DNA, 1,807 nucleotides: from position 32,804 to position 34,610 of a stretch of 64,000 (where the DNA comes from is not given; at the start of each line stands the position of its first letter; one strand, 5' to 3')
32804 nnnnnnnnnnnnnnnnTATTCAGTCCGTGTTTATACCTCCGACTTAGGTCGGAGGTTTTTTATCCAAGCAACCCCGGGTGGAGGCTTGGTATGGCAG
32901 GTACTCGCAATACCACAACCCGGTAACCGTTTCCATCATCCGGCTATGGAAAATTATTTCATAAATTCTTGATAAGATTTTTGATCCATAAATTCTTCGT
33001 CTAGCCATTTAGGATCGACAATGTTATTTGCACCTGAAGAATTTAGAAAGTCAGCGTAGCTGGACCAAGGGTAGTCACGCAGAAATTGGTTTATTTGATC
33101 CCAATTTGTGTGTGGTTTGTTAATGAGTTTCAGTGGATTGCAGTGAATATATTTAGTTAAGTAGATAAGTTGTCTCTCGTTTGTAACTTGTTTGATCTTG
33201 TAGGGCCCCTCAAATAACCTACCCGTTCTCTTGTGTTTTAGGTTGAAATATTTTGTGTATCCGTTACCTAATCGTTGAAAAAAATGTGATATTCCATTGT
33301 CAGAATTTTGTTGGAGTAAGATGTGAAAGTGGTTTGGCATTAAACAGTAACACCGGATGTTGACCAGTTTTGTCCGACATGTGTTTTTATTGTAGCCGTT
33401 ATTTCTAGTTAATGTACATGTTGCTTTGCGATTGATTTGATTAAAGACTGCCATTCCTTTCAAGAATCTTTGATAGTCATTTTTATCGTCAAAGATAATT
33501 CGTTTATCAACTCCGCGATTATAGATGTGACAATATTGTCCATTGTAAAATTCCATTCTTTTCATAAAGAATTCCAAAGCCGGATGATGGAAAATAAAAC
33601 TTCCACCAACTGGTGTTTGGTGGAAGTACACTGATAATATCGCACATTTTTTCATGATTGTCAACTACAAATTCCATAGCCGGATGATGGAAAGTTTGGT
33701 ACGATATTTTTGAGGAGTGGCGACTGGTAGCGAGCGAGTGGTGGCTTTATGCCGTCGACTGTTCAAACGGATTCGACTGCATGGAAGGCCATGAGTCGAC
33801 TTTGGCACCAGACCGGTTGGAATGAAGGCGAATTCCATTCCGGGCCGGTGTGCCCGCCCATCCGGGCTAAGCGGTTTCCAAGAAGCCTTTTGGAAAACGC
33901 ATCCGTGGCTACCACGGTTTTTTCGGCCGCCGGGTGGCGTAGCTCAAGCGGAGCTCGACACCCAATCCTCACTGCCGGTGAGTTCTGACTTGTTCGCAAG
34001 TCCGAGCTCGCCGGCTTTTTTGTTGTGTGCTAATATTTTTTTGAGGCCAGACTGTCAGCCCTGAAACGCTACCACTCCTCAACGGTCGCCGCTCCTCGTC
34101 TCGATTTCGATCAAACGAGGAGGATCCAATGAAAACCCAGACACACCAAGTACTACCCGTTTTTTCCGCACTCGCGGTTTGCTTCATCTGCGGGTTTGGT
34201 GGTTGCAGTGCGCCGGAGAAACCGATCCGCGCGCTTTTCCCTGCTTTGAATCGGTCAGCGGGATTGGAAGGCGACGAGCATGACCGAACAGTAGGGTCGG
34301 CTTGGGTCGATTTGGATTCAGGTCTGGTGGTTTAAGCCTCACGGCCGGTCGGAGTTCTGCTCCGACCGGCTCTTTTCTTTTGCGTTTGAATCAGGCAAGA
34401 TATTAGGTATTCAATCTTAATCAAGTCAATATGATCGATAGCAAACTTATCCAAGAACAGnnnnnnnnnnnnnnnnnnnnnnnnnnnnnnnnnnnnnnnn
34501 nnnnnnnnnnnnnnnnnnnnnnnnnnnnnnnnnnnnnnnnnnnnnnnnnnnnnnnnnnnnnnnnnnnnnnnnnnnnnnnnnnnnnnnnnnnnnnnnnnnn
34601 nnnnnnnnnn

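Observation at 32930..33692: RAYT (REP-associated tyrosine transposase) flanked by inverted family-B palindromes; same palindrome between recG and radA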

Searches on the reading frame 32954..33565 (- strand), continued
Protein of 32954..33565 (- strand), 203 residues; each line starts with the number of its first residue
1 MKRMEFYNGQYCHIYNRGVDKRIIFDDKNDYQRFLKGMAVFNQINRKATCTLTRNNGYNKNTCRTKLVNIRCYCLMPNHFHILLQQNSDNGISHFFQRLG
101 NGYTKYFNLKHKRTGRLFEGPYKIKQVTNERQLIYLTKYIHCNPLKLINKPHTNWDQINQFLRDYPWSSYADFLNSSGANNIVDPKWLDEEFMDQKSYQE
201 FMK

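Call 63: fold_search(model_id=the predicted structure, library=pdb)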
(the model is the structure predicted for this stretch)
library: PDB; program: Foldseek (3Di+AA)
matches with E <= 10: 921; with E <= 0.001: 22
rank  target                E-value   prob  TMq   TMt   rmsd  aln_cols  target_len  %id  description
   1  4er8_A                1.8e-06  1.00  0.61  0.73   4.4       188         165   13  Structure of the REP associates tyrosine transposase bound to a REP hairpin (released 2012-08-15)
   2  2a6m_B                3.0e-05  1.00  0.41  0.54  15.6       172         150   13  Crystal Structure of the ISHp608 Transposase (released 2005-10-25)
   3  2vic_A                6.4e-05  1.00  0.41  0.54  12.8       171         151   12  CRYSTAL STRUCTURE OF THE ISHP608 TRANSPOSASE IN COMPLEX with Left end 26- mer DNA and manganese (released 2008-02-19)
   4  2xm3_A                7.6e-05  1.00  0.42  0.62   7.5       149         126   18  Deinococcus radiodurans ISDra2 Transposase Left end DNA complex (released 2010-10-13)
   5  2xma_B                9.7e-05  1.00  0.42  0.59   7.4       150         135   18  DEINOCOCCUS RADIODURANS ISDRA2 TRANSPOSASE RIGHT END DNA COMPLEX (released 2010-10-13)
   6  2xqc_D                9.7e-05  1.00  0.41  0.59  11.9       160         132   19  DEINOCOCCUS RADIODURANS ISDRA2 TRANSPOSASE COMPLEXED WITH LEFT END RECOGNITION AND CLEAVAGE SITE AND ZN (released 2010-10-13)
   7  2xm3_B                1.1e-04  1.00  0.41  0.61   6.4       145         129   19  Deinococcus radiodurans ISDra2 Transposase Left end DNA complex (released 2010-10-13)
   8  2xo6_A                1.1e-04  1.00  0.42  0.59  12.0       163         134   16  DEINOCOCCUS RADIODURANS ISDRA2 TRANSPOSASE Y132F MUTANT COMPLEXED WITH LEFT END RECOGNITION AND CLEAVAGE SITE (released 2010-10-13)
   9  2xma_E                1.2e-04  1.00  0.41  0.56   8.9       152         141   19  DEINOCOCCUS RADIODURANS ISDRA2 TRANSPOSASE RIGHT END DNA COMPLEX (released 2010-10-13)
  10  2a6o_A                1.2e-04  1.00  0.41  0.52  14.7       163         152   14  Crystal Structure of the ISHp608 Transposase in Complex with Stem-loop DNA (released 2005-10-25)
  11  2xm3_D                1.5e-04  1.00  0.41  0.60  11.5       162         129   19  Deinococcus radiodurans ISDra2 Transposase Left end DNA complex (released 2010-10-13)
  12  2xma_A                1.9e-04  1.00  0.42  0.58   7.3       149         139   17  DEINOCOCCUS RADIODURANS ISDRA2 TRANSPOSASE RIGHT END DNA COMPLEX (released 2010-10-13)
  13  2xo6_D                2.7e-04  1.00  0.42  0.62   6.6       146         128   16  DEINOCOCCUS RADIODURANS ISDRA2 TRANSPOSASE Y132F MUTANT COMPLEXED WITH LEFT END RECOGNITION AND CLEAVAGE SITE (released 2010-10-13)
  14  2xm3_C                2.7e-04  1.00  0.41  0.61   7.5       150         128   21  Deinococcus radiodurans ISDra2 Transposase Left end DNA complex (released 2010-10-13)
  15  2vjv_A                3.0e-04  1.00  0.42  0.64   7.3       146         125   12  Crystal structure of the IS608 transposase in complex with left end 26-mer DNA hairpin and a 6-mer DNA representing th (released 2008-02-19)
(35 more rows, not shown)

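Call 72: search_dna_similar(query=window:32954-33565:-, collection=plasmids, mode=protein, max_rows=12)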
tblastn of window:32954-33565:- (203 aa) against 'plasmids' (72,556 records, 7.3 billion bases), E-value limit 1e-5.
Records with a match: 12; places in all: 15; records where one place covers at least 80% of the query: 6.
Best place of each record, by identity: <60% 12.
By first word of the organism name: Skermanella 3; Rhodospirillum 2; Legionella 1; Sporomusa 1; Pseudomonas 1; Pseudoalteromonas 1; Acetoanaerobium 1; Collinsella 1; Iodobacter 1.
By predicted mobility (MOB-suite, as given by PLSDB): non-mobilizable 9; mobilizable 3.
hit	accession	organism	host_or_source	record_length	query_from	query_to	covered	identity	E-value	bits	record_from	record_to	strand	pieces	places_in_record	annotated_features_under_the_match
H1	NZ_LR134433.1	Legionella adelaidensis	environmental,Cooling tower water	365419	3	203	99%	26.5%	1e-10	67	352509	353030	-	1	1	transposase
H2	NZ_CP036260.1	Sporomusa termitida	whole organism,intestinal contents of ...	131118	7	203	97%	26.1%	3e-11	69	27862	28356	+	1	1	transposase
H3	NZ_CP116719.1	Pseudomonas aeruginosa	Homo sapiens,urine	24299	13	189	87%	26.5%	2e-12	72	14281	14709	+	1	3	transposase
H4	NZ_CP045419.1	Pseudoalteromonas sp. THAF3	pure culture,Surface of a polyethylene ...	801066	13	170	78%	28.5%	2e-13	75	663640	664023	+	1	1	none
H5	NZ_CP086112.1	Skermanella rosea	single cell,hydrocarbon-contaminated ...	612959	9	171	80%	27.5%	6e-12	71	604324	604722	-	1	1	transposase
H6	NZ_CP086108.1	Skermanella mucosa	single cell,crude oil contaminated ...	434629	9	170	80%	27.7%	3e-11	69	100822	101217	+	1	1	transposase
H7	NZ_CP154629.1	Acetoanaerobium noterae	cell culture,Sludge of a digestion ...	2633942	5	173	83%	26.5%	1e-10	67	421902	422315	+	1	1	none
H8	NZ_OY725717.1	Collinsella aerofaciens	-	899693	13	198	92%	24.0%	2e-9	64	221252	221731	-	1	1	transposase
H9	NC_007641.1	Rhodospirillum rubrum ATCC 11170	-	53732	13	170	78%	26.9%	4e-11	68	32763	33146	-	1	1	transposase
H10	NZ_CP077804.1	Rhodospirillum rubrum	cell culture,culture collection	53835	13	170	78%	26.9%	4e-11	68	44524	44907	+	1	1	transposase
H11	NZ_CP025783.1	Iodobacter fluviatilis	whole organism,Glacial lake sediment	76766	68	170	51%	35.2%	3e-12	72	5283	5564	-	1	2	transposase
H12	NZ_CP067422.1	Skermanella sp. TT6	Homo sapiens,single cell,skin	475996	70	171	50%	30.8%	8e-10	65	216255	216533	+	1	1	transposase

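Call 73: search_dna_similar(query=window:32954-33565:-, collection=phages, mode=protein, max_rows=12)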
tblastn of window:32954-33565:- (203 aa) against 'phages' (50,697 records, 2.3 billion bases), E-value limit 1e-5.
Records with a match: 1; places in all: 1; records where one place covers at least 80% of the query: 0.
Best place of each record, by identity: <60% 1.
By first word of the organism name: Bacteriophage 1.
By host as written in the record: - 1.
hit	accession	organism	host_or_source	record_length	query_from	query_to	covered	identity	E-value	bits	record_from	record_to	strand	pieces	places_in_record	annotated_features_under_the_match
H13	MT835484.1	Bacteriophage sp.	human fecal samples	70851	35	175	69%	26.2%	2e-9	62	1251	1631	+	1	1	record has no annotation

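Call 76: search_protein_representatives(alignment_id=A1)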
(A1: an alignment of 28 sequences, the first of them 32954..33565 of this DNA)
Query: 28 sequences, 227 profile positions. Proteins with E-value up to 0.001 (for the whole library): 36402; up to 1e-10: 18505; up to 1e-30: 2235. The best 150 are listed.
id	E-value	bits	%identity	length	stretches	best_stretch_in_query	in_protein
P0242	2.4e-89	315.3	-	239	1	1-226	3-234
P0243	2.3e-84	299.0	-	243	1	2-226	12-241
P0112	2.6e-82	292.3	-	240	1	2-226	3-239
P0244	1.1e-81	290.2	-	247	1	1-223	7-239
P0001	9.3e-81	287.2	-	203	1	1-211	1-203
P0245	7.6e-79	280.9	-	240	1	1-225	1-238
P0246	9.6e-79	280.6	-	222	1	1-226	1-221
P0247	1.7e-78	279.8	-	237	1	1-219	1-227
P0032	2.8e-77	275.8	-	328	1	1-219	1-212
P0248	2.8e-76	272.5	-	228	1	2-226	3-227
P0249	4.9e-76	271.8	-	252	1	1-220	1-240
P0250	5.4e-76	271.6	-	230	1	2-223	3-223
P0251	1.2e-75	270.5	-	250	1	2-221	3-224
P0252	2.5e-75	269.4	-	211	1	1-211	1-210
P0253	2.9e-75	269.2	-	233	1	1-226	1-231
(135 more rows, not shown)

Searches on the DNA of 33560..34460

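Call 20: search_rna_families(source=window, start=33560, end=34460, threshold=evalue, max_evalue=1)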
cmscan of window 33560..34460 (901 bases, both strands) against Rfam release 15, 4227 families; matches with E-value up to 1: 0.
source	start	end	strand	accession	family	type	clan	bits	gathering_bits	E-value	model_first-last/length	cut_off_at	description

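Call 80: search_rna_families(source=window, start=33690, end=34130, threshold=evalue, max_evalue=10, show_alignments=2)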
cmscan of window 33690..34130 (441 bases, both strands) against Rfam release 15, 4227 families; matches with E-value up to 10: 3.
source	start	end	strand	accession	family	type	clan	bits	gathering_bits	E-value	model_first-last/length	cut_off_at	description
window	34095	34126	-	RF01080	UPD-PKib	Cis-reg;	-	14.4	39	7.7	1-32/32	no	Pseudoknot of upstream pseudoknot domain (UPD) of the 3'UTR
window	33971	34016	+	RF00076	mir-181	Gene; miRNA;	-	13.4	45.5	9.7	22-61/83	no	mir-181 microRNA precursor family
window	33784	33845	+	RF01121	sR38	Gene; snRNA; snoRNA; CD-box;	-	10.8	50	5.2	1-59/59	no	Small nucleolar RNA sR38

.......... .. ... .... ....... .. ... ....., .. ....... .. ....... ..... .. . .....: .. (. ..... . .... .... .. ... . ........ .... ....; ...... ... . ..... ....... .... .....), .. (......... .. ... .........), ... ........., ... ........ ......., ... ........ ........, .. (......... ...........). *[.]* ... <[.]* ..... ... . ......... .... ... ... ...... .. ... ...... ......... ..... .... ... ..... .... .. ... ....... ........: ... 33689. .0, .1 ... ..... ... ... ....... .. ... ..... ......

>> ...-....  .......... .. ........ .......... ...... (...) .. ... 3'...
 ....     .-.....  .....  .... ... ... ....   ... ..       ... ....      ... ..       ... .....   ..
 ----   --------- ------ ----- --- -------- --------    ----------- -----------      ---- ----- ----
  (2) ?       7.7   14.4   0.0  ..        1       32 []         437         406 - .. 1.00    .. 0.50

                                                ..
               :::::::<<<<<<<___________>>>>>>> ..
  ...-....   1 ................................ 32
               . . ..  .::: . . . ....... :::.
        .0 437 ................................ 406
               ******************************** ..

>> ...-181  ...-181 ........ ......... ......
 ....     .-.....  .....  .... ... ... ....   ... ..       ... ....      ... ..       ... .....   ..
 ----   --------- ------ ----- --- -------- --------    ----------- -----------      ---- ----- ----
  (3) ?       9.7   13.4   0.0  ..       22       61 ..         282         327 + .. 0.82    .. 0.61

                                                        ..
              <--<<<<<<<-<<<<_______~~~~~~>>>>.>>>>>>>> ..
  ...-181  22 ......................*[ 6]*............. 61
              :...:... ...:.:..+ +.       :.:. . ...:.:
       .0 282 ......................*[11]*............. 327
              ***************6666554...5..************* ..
